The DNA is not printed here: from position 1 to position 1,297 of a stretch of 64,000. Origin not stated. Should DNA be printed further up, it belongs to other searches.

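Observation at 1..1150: HerA/DUF87-family ATPase at the window edge, a possible component of a defense system whose partner lies upstream of the window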

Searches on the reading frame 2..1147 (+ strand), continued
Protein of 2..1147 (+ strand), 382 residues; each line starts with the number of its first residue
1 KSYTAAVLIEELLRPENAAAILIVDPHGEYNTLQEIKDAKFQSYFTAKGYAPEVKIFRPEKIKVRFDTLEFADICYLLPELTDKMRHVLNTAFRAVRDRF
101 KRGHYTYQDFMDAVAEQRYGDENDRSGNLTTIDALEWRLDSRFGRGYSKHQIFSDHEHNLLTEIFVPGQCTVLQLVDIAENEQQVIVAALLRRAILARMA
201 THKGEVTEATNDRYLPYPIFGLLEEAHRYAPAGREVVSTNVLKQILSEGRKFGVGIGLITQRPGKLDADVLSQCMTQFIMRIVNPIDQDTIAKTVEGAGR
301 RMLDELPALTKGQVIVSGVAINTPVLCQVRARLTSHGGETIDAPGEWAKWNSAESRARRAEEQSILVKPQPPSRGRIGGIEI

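Call 40: search_protein_representatives(protein=P0001)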
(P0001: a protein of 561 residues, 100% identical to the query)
Query: 561 residues. Proteins with E-value up to 0.001 (for the whole library): 7743; up to 1e-10: 2389; up to 1e-30: 354. The best 150 are listed.
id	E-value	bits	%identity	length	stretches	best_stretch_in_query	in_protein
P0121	2.7e-159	547.9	51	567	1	5-550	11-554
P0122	1.9e-148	512.1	48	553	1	4-534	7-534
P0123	2.9e-144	498.3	47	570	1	6-541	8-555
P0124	7.8e-144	496.9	48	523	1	6-529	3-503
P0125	2.9e-140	485.1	45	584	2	1-298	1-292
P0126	3.5e-135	468.3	52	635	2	312-555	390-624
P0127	1.2e-127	443.5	45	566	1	4-542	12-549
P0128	8.4e-127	440.7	46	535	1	19-530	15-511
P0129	3.5e-125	435.4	43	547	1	3-536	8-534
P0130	1.7e-124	433.1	44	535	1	17-542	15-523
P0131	2.2e-124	432.7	47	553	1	2-546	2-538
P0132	1.5e-107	377.2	43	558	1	3-528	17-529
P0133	4.0e-102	359.2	40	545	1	6-530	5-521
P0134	6.9e-102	358.5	61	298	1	264-550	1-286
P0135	1.5e-94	334.3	37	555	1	2-533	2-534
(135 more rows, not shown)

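Call 42: find_related_loci(query=A1, collection=metagenome_contigs, flank=6000)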
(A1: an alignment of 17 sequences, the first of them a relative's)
Query A1 (545 aa) in metagenome_contigs; peptide patterns used: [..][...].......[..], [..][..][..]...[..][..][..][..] (x = any residue, [..] = any of these).
600 stretches matched a pattern (row limit reached: there are more); 566 encode a relative of the query (tblastn E <= 1e-3); the best 80 are kept; 80 distinct loci.
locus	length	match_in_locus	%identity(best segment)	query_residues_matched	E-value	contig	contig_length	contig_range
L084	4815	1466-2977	44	5-528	3e-139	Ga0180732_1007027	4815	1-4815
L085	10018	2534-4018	43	5-520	7e-137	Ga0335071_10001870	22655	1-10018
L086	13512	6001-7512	43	5-528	9e-137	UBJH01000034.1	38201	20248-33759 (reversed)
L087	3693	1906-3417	43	5-528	1e-140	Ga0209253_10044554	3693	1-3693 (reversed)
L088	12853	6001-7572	43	5-543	2e-130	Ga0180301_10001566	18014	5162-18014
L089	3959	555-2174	41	5-543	2e-128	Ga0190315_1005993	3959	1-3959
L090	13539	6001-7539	42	5-520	1e-123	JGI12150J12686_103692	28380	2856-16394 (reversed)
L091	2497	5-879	68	237-545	3e-130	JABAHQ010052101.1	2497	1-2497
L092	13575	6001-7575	43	4-526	6e-121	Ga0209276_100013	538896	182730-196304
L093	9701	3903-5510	40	4-536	2e-118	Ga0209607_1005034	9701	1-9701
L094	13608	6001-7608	38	3-535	2e-114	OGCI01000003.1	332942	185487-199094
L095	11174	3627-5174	40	4-520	1e-114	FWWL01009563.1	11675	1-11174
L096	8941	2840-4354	42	16-520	5e-114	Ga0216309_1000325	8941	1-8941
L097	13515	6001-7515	41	16-520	5e-113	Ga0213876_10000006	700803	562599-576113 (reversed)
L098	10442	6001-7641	39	1-535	8e-113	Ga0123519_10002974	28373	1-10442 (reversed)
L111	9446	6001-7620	37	1-527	4e-109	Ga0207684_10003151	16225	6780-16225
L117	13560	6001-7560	41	16-535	4e-108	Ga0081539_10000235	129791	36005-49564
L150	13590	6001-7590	36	3-516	3e-103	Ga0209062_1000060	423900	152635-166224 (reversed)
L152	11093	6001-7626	36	5-529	5e-103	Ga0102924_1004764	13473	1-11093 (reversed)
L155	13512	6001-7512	38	3-512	1e-102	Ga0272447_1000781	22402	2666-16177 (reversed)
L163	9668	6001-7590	37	4-539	2e-100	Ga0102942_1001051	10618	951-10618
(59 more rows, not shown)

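Call 46: search_protein_families(library=pfam, proteins=[L111:5262-5957:+, L155:4131-5324:+, L092:982-4083:+, L163:61-1446:+, L150:7692-8057:+, L152:9914-10855:+, L117:4607-5683:+, L097:7639-8955:+], max_evalue=0.01)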
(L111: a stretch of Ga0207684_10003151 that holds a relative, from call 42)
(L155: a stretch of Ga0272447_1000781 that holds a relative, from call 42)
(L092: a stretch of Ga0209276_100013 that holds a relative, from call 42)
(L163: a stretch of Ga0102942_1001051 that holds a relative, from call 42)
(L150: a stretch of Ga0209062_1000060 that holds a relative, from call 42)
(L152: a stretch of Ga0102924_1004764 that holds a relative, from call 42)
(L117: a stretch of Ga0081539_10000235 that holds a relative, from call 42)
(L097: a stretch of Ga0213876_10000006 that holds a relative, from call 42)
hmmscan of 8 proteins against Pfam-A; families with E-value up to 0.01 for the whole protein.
L111:5262-5957:+ (231 aa): 0 families

L155:4131-5324:+ (397 aa): 1 family
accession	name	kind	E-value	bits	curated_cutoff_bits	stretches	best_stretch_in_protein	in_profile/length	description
PF09376.16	NurA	-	2.3e-55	188.3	21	1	99-358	3-254/254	NurA domain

L092:982-4083:+ (1033 aa): 9 families
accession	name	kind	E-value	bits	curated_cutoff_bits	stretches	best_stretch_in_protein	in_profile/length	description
PF02463.25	SMC_N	-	1.3e-18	67.7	40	2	8-48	2-44/220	RecF/RecN/SMC N terminal domain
PF13476.12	AAA_23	-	4.3e-17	63.9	27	1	10-198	1-165/201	AAA domain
PF13175.12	AAA_15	-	2.4e-10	41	32.1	1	6-48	1-43/374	AAA ATPase domain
PF00005.33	ABC_tran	-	7.4e-08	33.5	25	1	30-49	13-32/137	ABC transporter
PF13304.12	AAA_21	-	1.7e-07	32.1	27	0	30-72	1-45/304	AAA domain, putative AbiEii toxin, Type IV TA system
PF13558.12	SbcC_Walker_B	-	1.8e-06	28.6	27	1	933-986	20-85/90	SbcC/RAD50-like, Walker B motif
PF13555.12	AAA_29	-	2e-06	27.9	27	1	9-53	2-47/61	P-loop containing region of AAA domain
PF13514.12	AAA_27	-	4.3e-06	26.9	22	1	6-91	1-87/206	AAA domain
PF09818.15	ABC_ATPase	-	0.00061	19.3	23.2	1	26-65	77-116/283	P-loop domain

L163:61-1446:+ (461 aa): 1 family
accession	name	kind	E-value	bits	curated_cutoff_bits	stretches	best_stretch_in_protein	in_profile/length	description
PF00149.33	Metallophos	-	2.7e-09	38.2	21.5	1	8-228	2-190/191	Calcineurin-like phosphoesterase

L150:7692-8057:+ (121 aa): 0 families

L152:9914-10855:+ (313 aa): 1 family
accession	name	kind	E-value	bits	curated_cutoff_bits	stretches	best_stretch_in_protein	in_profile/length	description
PF01075.23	Glyco_transf_9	-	6.5e-26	91.6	22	1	160-295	96-229/247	Glycosyltransferase family 9 (heptosyltransferase)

L117:4607-5683:+ (358 aa): 0 families

L097:7639-8955:+ (438 aa): 1 family
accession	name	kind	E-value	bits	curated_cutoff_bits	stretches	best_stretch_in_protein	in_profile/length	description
PF13576.12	Pentapeptide_3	-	9.2e-14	51.8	27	2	92-138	1-46/48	Pentapeptide repeats (9 copies)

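Call 54: search_solved_structures(query=A3, max_evalue=1)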
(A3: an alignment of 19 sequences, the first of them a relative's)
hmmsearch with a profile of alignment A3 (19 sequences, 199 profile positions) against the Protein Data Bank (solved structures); distinct sequences matched with E-value up to 1: 0.

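Call 64: predict_structure(alignment_id=A2)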
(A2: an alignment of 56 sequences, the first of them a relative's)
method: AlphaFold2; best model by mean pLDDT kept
length: 561 residues; sequences in the alignment: 56
mean_pLDDT: 64.9   pTM: 0.57
mean pLDDT of the five models: 64.9, 63.9, 63.0, 61.5, 59.2
residues with pLDDT >= 90: 45; 70-90: 221; 50-70: 144; < 50: 151
segments of 3 or more residues with pLDDT < 50: 80-85, 129-178, 409-412, 457-524, 544-556, 558-561
pLDDT, mean of each block of 10 residues (from residue 1): 73 80 74 74 73 72 54 53 56 76 56 79 61 39 26 26 31 46 65 68 82 73 72 88 90 87 91 89 87 82 67 89 69 87 86 87 89 87 79 78 66 59 66 67 59 51 40 47 39 29 24 26 50 73 48 46 48
secondary structure, 60 per line:
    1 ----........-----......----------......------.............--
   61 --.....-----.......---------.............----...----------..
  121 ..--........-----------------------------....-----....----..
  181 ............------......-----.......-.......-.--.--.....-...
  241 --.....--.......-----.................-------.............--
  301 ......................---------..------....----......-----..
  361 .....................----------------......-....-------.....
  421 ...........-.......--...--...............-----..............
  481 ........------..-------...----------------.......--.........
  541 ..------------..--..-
elements in order: E5-12 E18-23 E34-39 E46-58 H63-67 H73-79 E89-101 E106-108 E119-122 H125-132 H162-165 E171-174 H179-192 E199-204 H210-216 H218-224 E232-236 H250-256 H262-278 H286-298 H301-322 H340-343 E348-353 H359-381 E398-403 H405-408 H416-431 E433-439 H447-461 H467-488 H523-529 H532-542

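Call 66: fold_search(model_id=the predicted structure, library=pdb)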
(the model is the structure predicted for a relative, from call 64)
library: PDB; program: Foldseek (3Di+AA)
matches with E <= 10: 1379; with E <= 0.001: 112
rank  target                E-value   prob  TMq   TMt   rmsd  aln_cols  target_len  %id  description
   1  9x1m_A                1.2e-24  1.00  0.55  0.54  13.4       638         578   23  The cryo-EM structure of HerA-NurA complex with AMPPNP and dsDNA from Thermococcus kodakarensis (released 2026-02-04)
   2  9x1l_A                7.2e-24  1.00  0.45  0.44  15.3       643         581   23  The cryo-EM structure of HerA-NurA complex with AMPPNP from Thermococcus kodakarensis (released 2026-02-04)
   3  4d2i_B                1.4e-23  1.00  0.52  0.62   7.9       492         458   21  Crystal structure of the HerA hexameric DNA translocase from Sulfolobus solfataricus bound to AMP-PNP (released 2014-12-03)
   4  4d2i_A                2.8e-22  1.00  0.51  0.60   8.3       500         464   21  Crystal structure of the HerA hexameric DNA translocase from Sulfolobus solfataricus bound to AMP-PNP (released 2014-12-03)
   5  8wod_D                8.0e-18  1.00  0.49  0.55   8.8       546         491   17  Cryo-EM structure of SIR2/HerA complex (released 2024-09-11)
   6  8wld_L                3.2e-17  1.00  0.50  0.43  15.1       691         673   14  Cryo-EM structure of SIR2/HerA antiphage complex (released 2024-09-11)
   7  8wld_D                4.3e-17  1.00  0.50  0.43  14.2       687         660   15  Cryo-EM structure of SIR2/HerA antiphage complex (released 2024-09-11)
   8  8wiv_D                5.1e-17  1.00  0.51  0.48  13.3       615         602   16  Cryo-EM structure of a bacterial protein (released 2024-09-11)
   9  8wof_D                5.7e-17  1.00  0.48  0.49   9.1       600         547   16  Cryo-EM structure of SIR2/HerA complex (released 2024-09-11)
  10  8wod_O                6.1e-17  1.00  0.49  0.49   8.6       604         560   17  Cryo-EM structure of SIR2/HerA complex (released 2024-09-11)
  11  8wiv_O                7.2e-17  1.00  0.51  0.45  14.7       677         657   16  Cryo-EM structure of a bacterial protein (released 2024-09-11)
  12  8zit_M                7.2e-17  1.00  0.48  0.46  14.2       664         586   15  DUF4297-HerA complex with DNA and ATPgamaS (released 2025-03-12)
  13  8woc_D                8.1e-17  1.00  0.48  0.49   9.1       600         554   16  Cryo-EM structure of SIR2/HerA complex (released 2024-09-11)
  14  8wiv_L                1.1e-16  1.00  0.52  0.46  14.8       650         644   16  Cryo-EM structure of a bacterial protein (released 2024-09-11)
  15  8wj3_D                1.8e-16  1.00  0.50  0.55   7.8       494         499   16  Cryo-EM structure of a bacterial protein (released 2024-09-11)
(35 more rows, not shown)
